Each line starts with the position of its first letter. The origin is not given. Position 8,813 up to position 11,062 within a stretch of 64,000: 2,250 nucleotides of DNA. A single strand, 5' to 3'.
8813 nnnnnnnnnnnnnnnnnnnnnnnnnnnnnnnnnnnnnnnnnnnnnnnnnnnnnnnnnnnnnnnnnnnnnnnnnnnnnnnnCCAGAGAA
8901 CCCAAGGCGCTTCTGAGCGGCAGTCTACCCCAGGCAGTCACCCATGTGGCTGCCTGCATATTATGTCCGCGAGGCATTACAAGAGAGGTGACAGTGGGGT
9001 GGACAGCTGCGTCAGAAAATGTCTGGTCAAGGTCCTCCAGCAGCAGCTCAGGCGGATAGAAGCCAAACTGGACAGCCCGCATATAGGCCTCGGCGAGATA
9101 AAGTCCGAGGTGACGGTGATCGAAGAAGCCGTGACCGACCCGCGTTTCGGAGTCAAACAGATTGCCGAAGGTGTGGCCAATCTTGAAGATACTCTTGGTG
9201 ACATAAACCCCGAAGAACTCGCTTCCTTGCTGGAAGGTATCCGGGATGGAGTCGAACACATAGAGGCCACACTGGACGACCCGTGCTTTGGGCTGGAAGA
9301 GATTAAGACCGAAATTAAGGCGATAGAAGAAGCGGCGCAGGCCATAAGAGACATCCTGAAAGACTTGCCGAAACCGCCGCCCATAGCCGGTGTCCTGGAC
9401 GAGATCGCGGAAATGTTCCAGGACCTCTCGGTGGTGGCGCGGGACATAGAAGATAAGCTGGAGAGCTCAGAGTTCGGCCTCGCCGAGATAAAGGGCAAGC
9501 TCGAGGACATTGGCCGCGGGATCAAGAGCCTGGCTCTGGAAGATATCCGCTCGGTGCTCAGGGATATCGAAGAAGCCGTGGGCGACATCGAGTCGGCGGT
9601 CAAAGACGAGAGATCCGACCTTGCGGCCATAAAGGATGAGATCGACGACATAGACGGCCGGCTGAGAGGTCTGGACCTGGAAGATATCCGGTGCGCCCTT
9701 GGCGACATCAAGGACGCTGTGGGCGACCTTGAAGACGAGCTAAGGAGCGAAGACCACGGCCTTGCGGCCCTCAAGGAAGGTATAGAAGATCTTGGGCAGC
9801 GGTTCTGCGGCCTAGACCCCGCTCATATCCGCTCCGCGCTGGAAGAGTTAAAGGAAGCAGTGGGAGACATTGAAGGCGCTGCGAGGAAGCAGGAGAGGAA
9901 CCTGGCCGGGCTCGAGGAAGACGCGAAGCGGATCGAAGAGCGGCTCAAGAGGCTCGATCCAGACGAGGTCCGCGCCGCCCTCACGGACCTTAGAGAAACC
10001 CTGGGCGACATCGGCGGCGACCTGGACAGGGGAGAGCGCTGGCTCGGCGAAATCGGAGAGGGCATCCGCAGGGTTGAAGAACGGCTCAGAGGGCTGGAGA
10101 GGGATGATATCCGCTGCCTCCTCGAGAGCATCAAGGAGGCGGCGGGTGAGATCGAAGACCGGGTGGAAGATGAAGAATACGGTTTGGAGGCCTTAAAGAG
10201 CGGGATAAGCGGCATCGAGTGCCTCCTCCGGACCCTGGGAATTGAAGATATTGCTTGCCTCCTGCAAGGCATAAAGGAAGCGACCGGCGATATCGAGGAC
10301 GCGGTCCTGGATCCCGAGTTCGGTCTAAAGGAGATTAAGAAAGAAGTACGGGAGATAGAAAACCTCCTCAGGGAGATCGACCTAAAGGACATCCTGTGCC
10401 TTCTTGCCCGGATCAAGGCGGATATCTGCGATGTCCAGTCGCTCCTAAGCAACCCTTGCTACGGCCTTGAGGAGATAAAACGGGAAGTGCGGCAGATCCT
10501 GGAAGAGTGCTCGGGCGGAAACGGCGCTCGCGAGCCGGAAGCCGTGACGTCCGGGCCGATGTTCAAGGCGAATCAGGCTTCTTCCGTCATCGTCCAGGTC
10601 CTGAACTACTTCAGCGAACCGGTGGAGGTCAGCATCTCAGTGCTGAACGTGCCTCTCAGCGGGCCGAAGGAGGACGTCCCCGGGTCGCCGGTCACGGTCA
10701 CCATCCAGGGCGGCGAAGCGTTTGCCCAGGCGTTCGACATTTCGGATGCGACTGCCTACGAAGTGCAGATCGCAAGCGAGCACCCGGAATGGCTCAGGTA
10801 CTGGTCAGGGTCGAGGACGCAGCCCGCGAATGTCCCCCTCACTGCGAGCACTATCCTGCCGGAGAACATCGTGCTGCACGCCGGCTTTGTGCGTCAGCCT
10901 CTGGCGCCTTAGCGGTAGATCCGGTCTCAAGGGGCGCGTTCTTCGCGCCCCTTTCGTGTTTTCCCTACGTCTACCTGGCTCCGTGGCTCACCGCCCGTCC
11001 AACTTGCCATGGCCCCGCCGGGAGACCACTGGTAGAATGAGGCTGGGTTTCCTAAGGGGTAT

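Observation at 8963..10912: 649-aa protein built from ~10 tandem 47-aa (141-bp) amphipathic repeats with a distinct beta-rich C-terminal domain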

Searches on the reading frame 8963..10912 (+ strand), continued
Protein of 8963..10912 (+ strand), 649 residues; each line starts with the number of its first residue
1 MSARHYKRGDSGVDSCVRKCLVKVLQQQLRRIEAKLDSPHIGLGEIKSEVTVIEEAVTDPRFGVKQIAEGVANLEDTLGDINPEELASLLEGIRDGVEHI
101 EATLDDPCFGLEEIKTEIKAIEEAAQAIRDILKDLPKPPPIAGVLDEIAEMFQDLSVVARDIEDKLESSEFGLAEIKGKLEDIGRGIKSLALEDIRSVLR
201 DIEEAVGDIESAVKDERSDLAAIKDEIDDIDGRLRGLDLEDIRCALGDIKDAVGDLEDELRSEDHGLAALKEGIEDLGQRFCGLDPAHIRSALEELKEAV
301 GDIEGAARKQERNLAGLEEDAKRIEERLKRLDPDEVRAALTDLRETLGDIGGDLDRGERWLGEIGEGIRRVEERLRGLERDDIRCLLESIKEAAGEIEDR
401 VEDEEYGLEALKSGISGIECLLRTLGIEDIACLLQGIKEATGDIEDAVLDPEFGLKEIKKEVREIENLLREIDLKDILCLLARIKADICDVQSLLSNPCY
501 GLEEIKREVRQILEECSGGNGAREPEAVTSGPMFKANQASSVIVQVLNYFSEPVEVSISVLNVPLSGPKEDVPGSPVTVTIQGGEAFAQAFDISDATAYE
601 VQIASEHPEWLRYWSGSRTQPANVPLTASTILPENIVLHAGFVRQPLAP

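Call 69: predict_structure(alignment_id=A5)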
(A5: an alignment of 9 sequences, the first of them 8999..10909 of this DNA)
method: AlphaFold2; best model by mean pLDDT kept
length: 637 residues; sequences in the alignment: 9
mean_pLDDT: 56.9   pTM: 0.27
mean pLDDT of the five models: 56.9, 53.1, 53.1, 52.7, 49.8
residues with pLDDT >= 90: 60; 70-90: 67; 50-70: 255; < 50: 255
segments of 3 or more residues with pLDDT < 50: 1-9, 47-68, 126-129, 178-180, 221-225, 229-235, 240-242, 244-273, 297-299, 331-414, 460-464, 466-468, 479-493, 502-513, 634-637
pLDDT, mean of each block of 10 residues (from residue 1): 44 59 55 59 52 43 46 65 68 59 72 71 53 59 65 57 56 51 54 53 50 51 47 46 40 35 36 47 50 47 57 60 57 40 35 36 34 42 37 41 44 47 55 52 53 53 49 50 44 50 41 57 87 93 93 87 93 93 91 86 90 83 74 46
secondary structure, 60 per line:
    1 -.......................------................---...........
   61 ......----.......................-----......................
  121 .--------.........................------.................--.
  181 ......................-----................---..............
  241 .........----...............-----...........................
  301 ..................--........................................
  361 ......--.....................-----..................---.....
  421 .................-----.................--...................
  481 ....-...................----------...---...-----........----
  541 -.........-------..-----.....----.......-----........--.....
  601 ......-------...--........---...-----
elements in order (helices of 4 or more, strands of 3 or more residues): H2-24 H31-46 H50-66 H71-93 H99-121 H130-154 H161-177 H180-202 H208-223 H227-249 H254-268 H274-318 H321-366 H369-389 H395-412 H416-437 H443-459 H462-484 H486-504 E515-517 E521-523 E529-536 E542-550 E565-569 E574-580 E586-593 E599-606 E619-626 E630-632

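Call 71: search_protein_families(library=pfam, proteins=[L010:7937-9055:+, L012:12449-13636:+, L017:11547-12632:+, L020:1979-3064:+, L040:11772-13739:+, L044:8518-9606:+, L040:5819-7372:+, L040:7485-8264:+, L040:8649-9410:+, L026:1887-2987:+], max_evalue=0.0001)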
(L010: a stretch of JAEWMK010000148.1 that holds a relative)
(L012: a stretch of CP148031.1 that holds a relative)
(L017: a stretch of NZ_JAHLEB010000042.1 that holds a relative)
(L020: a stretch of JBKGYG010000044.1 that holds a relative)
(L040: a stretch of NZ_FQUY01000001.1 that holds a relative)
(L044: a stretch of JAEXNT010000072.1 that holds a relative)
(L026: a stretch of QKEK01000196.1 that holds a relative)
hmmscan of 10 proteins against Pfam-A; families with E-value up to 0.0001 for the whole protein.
L010:7937-9055:+ (373 aa): 7 families
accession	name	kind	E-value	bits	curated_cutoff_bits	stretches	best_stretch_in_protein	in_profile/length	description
PF00535.33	Glycos_transf_2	-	3.6e-23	82.8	23.3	1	8-127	1-129/168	Glycosyl transferase family 2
PF07719.23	TPR_2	-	1.3e-09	37.8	27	0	320-348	6-34/34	Tetratricopeptide repeat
PF13181.12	TPR_8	-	2.2e-08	34.1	25.7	0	243-266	9-32/34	Tetratricopeptide repeat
PF13428.12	TPR_14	-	1.5e-06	28.7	23.5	0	320-355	6-41/44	Tetratricopeptide repeat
PF00515.34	TPR_1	-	7.4e-06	26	27.8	0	321-348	7-34/34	Tetratricopeptide repeat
PF13424.12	TPR_12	-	1.3e-05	25.7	30.1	0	271-344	5-74/77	Tetratricopeptide repeat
PF10111.15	Glyco_tranf_2_2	-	5.7e-05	23.2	27.3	0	29-108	27-114/276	Glycosyltransferase like family 2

L012:12449-13636:+ (396 aa): 7 families
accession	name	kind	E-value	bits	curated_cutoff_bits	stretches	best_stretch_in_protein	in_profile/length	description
PF00535.33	Glycos_transf_2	-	1.3e-17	64.7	23.3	1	24-138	1-121/168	Glycosyl transferase family 2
PF07719.23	TPR_2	-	1.3e-12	47.2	27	0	281-311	1-31/34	Tetratricopeptide repeat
PF00515.34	TPR_1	-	3.3e-11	42.9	27.8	0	281-310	1-30/34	Tetratricopeptide repeat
PF13181.12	TPR_8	-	3.7e-08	33.3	25.7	1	281-312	1-32/34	Tetratricopeptide repeat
PF13424.12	TPR_12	-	1.5e-06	28.7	30.1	0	219-270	13-68/77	Tetratricopeptide repeat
PF10111.15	Glyco_tranf_2_2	-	1.8e-06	28.1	27.3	1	48-116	30-103/276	Glycosyltransferase like family 2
PF14559.12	TPR_19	-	1.2e-05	26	25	0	223-265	5-43/68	Tetratricopeptide repeat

L017:11547-12632:+ (362 aa): 11 families
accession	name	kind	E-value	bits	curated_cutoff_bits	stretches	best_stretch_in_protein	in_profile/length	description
PF00535.33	Glycos_transf_2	-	4.7e-20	72.6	23.3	1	5-147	1-151/168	Glycosyl transferase family 2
PF00515.34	TPR_1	-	3.7e-15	55.4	27.8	1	311-340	4-33/34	Tetratricopeptide repeat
PF13181.12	TPR_8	-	2.6e-14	52.5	25.7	0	311-340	4-33/34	Tetratricopeptide repeat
PF07719.23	TPR_2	-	3.4e-13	49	27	0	262-292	1-31/34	Tetratricopeptide repeat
PF23558.1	TPR_P4H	-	7.2e-07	29.7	27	1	265-356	4-90/91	Prolyl 4-hydroxylase peptide-substrate-binding domain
PF13428.12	TPR_14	-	2.5e-06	28.1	23.5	0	195-221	6-32/44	Tetratricopeptide repeat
PF14559.12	TPR_19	-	2.7e-06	28.1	25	0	202-252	3-49/68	Tetratricopeptide repeat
PF13424.12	TPR_12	-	3.7e-06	27.5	30.1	0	312-336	49-73/77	Tetratricopeptide repeat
PF13174.12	TPR_6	-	7e-06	26.8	26.3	0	314-330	6-22/33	Tetratricopeptide repeat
PF10111.15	Glyco_tranf_2_2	-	8.3e-06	25.9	27.3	1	26-90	27-97/276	Glycosyltransferase like family 2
PF13176.12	TPR_7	-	3.8e-05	23.9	27.9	0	270-292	7-31/36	Tetratricopeptide repeat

L020:1979-3064:+ (362 aa): 5 families
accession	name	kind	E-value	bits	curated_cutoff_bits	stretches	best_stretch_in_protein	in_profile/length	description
PF00535.33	Glycos_transf_2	-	6.1e-24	85.3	23.3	1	5-139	1-143/168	Glycosyl transferase family 2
PF13181.12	TPR_8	-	1.5e-05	25.2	25.7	0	264-295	1-32/34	Tetratricopeptide repeat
PF10111.15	Glyco_tranf_2_2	-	2.1e-05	24.6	27.3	1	26-111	27-120/276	Glycosyltransferase like family 2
PF13704.12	Glyco_tranf_2_4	-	6.9e-05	23.7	27.5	0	11-92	1-89/98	Glycosyl transferase family 2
PF07719.23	TPR_2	-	7.1e-05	23.1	27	0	264-294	1-31/34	Tetratricopeptide repeat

L040:11772-13739:+ (656 aa): 18 families
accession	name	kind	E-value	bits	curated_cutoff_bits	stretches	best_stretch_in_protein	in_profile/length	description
PF00535.33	Glycos_transf_2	-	8.5e-28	97.8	23.3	1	3-124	1-130/168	Glycosyl transferase family 2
PF07719.23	TPR_2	-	1.1e-21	75.5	27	0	198-226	2-30/34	Tetratricopeptide repeat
PF13428.12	TPR_14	-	3.2e-18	64.8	23.5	0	239-273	5-39/44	Tetratricopeptide repeat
PF13181.12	TPR_8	-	3e-16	58.6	25.7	0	271-298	3-30/34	Tetratricopeptide repeat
PF13432.12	TPR_16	-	1.2e-15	58.1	32.7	0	388-435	2-52/65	Tetratricopeptide repeat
PF13424.12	TPR_12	-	1.7e-13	51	30.1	0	240-298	8-74/77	Tetratricopeptide repeat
PF00515.34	TPR_1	-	1.7e-13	50.2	27.8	0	200-225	4-29/34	Tetratricopeptide repeat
PF14559.12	TPR_19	-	1.8e-13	51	25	0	245-289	1-45/68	Tetratricopeptide repeat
PF13176.12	TPR_7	-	6.9e-11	41.8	27.9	0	276-304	6-34/36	Tetratricopeptide repeat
PF12895.13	ANAPC3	-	8.7e-11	42.4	27.2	0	383-439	23-81/82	Anaphase-promoting complex, cyclosome, subunit 3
PF13174.12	TPR_6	-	3.5e-08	34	26.3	0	244-267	9-32/33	Tetratricopeptide repeat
PF13704.12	Glyco_tranf_2_4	-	2.4e-07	31.6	27.5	1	9-88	1-87/98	Glycosyl transferase family 2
PF13431.12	TPR_17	-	2.2e-06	27.9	24.4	0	189-217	5-33/34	Tetratricopeptide repeat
PF22860.2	DUF7017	-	3.6e-06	27.5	27.5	0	318-404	4-92/141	Domain of unknown function (DUF7017)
PF13414.12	TPR_11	-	3.6e-06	27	26.8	0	208-225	5-22/42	TPR repeat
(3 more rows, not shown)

L044:8518-9606:+ (363 aa): 6 families
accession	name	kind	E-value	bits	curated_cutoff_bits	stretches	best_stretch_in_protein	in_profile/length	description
PF00535.33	Glycos_transf_2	-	7e-21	75.3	23.3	1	5-150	1-154/168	Glycosyl transferase family 2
PF13181.12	TPR_8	-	3.6e-08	33.4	25.7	0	262-292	1-31/34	Tetratricopeptide repeat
PF00515.34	TPR_1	-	4.3e-08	33.1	27.8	0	201-217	12-28/34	Tetratricopeptide repeat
PF07719.23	TPR_2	-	2.3e-07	30.9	27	0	262-292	1-31/34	Tetratricopeptide repeat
PF10111.15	Glyco_tranf_2_2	-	6.2e-06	26.3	27.3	1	26-97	27-104/276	Glycosyltransferase like family 2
PF13704.12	Glyco_tranf_2_4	-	7.9e-05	23.5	27.5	0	11-95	1-94/98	Glycosyl transferase family 2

L040:5819-7372:+ (518 aa): 1 family
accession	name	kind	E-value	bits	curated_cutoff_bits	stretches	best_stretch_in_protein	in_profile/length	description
PF25250.1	DUF7852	-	7.1e-11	42.6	22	1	113-162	120-169/238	Domain of unknown function (DUF7852)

L040:7485-8264:+ (260 aa): 1 family
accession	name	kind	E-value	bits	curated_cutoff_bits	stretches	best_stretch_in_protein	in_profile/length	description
PF25250.1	DUF7852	-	4.5e-08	33.4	22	0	49-96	123-170/238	Domain of unknown function (DUF7852)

L040:8649-9410:+ (254 aa): 1 family
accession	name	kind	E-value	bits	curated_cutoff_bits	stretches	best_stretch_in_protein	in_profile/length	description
PF25250.1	DUF7852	-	3.6e-09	37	22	1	38-113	125-208/238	Domain of unknown function (DUF7852)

L026:1887-2987:+ (367 aa): 5 families
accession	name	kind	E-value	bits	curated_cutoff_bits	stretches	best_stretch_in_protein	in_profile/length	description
PF00535.33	Glycos_transf_2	-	6.8e-22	78.6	23.3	1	5-150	1-158/168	Glycosyl transferase family 2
PF10111.15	Glyco_tranf_2_2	-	1.1e-08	35.4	27.3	1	9-117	5-125/276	Glycosyltransferase like family 2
PF07719.23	TPR_2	-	3.5e-07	30.3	27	0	264-291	1-28/34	Tetratricopeptide repeat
PF00515.34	TPR_1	-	4.5e-05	23.5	27.8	0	264-291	1-28/34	Tetratricopeptide repeat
PF13704.12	Glyco_tranf_2_4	-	7.1e-05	23.7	27.5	1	11-91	1-88/98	Glycosyl transferase family 2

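Call 75: search_protein_families(library=phrogs, proteins=[window:8999-10909:+, P0004], max_evalue=0.01)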
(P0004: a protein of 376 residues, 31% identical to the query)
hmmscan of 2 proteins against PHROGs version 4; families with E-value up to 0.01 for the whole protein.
window:8999-10909:+ (637 aa): 17 families
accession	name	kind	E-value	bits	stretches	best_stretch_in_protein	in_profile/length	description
phrog_5553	-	unknown function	1.5e-12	48.7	0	134-220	3-91/114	-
phrog_5328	-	unknown function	1.6e-08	35.9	0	148-221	12-87/101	-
phrog_77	-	DNA, RNA and nucleotide metabolism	4.9e-08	32.9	1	99-484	500-756/967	SbcC-like subunit of palindrome specific endonuclease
phrog_3590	-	unknown function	1.4e-06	29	1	119-267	267-382/481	-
phrog_788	-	tail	1.9e-05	25.5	0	181-305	170-288/297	tail protein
phrog_2337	-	tail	0.0001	21.6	0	53-294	251-514/1326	tail length tape measure protein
phrog_7599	-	unknown function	0.00031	22.1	0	179-240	13-76/95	-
phrog_24418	-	other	0.00032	20.1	0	150-287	315-448/717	glycerophosphoryl diester phosphodiesterase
phrog_339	-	tail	0.00037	19.8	0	204-314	464-651/1123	tail length tape measure protein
phrog_6376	-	unknown function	0.00042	21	0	61-171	34-133/229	-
phrog_1193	-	other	0.00085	20.3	1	276-320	3-47/76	hemolysin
phrog_7719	-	tail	0.0015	19.1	0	351-438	60-144/385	minor tail protein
phrog_1538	-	tail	0.002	17.9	0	107-315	248-447/811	tail length tape measure protein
phrog_167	-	tail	0.0029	16.3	1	197-324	108-235/1555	tail length tape measure protein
phrog_2990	-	unknown function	0.0045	18.2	0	279-338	26-87/133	-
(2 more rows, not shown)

P0004 (376 aa): 0 families

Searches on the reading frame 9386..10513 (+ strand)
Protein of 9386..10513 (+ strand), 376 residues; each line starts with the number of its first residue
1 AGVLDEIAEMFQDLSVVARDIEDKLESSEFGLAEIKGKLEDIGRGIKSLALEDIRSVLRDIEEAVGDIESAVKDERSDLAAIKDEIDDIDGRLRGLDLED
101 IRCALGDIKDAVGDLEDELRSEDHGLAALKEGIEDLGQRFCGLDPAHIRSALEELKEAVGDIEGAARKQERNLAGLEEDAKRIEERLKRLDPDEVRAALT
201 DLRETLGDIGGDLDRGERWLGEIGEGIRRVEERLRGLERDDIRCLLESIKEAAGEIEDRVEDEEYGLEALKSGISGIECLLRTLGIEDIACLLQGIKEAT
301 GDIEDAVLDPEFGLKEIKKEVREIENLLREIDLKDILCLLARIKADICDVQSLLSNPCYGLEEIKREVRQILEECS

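Call 5: search_protein_families(library=pfam, proteins=[window:9386-10513:+], max_evalue=10)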
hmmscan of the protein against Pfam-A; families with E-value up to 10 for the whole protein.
window:9386-10513:+ (376 aa): 46 families (the best 25 are shown)
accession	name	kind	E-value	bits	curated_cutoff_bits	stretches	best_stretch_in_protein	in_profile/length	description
PF05377.16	FlaC_arch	-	2.2e-09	38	27.8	2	60-94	4-38/55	Flagella accessory protein C (FlaC)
PF07889.17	DUF1664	-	5.7e-08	33.3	34.6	2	19-96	44-120/124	Protein of unknown function (DUF1664)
PF20117.4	DUF6507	-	2.2e-06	28.6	25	1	143-204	6-64/120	Family of unknown function (DUF6507)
PF06009.19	Laminin_II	-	2.9e-05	24.6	33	3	147-196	35-84/138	Laminin Domain II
PF05531.17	NPV_P10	-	3.9e-05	24.5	29.8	1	68-116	9-62/75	Nucleopolyhedrovirus P10 protein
PF11328.14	DUF3130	-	9.2e-05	23.1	25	2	49-82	40-73/89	Protein of unknown function (DUF3130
PF04871.18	Uso1_p115_C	-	0.0001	23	28.4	2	149-227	21-104/121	Uso1 / p115 like vesicle tethering protein, C terminal region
PF06160.17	EzrA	-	0.00019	20.3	39.6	3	29-123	207-298/557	Septation ring formation regulator, EzrA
PF04108.17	ATG17_like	-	0.00031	20.8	43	1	55-267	122-284/355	Autophagy protein ATG17-like domain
PF05178.17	Kri1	-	0.0011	19.9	25.2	1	232-262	15-45/102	KRI1-like family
PF14966.11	DNA_repr_REX1B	-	0.004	18.1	24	0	4-28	40-64/94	DNA repair REX1-B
PF12795.12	MscS_porin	-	0.0058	16.7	34.4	1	150-235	37-123/238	Mechanosensitive ion channel porin domain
PF12699.13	phiKZ_IP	-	0.0068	16.1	27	2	34-106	276-343/387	phiKZ-like phage internal head proteins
PF19220.6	Rod_CreS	-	0.0077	15.7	100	2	111-196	186-266/359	Crescentin, rod domain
PF14071.11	YlbD_coat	-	0.013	16.2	27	0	316-356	64-104/126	Putative coat protein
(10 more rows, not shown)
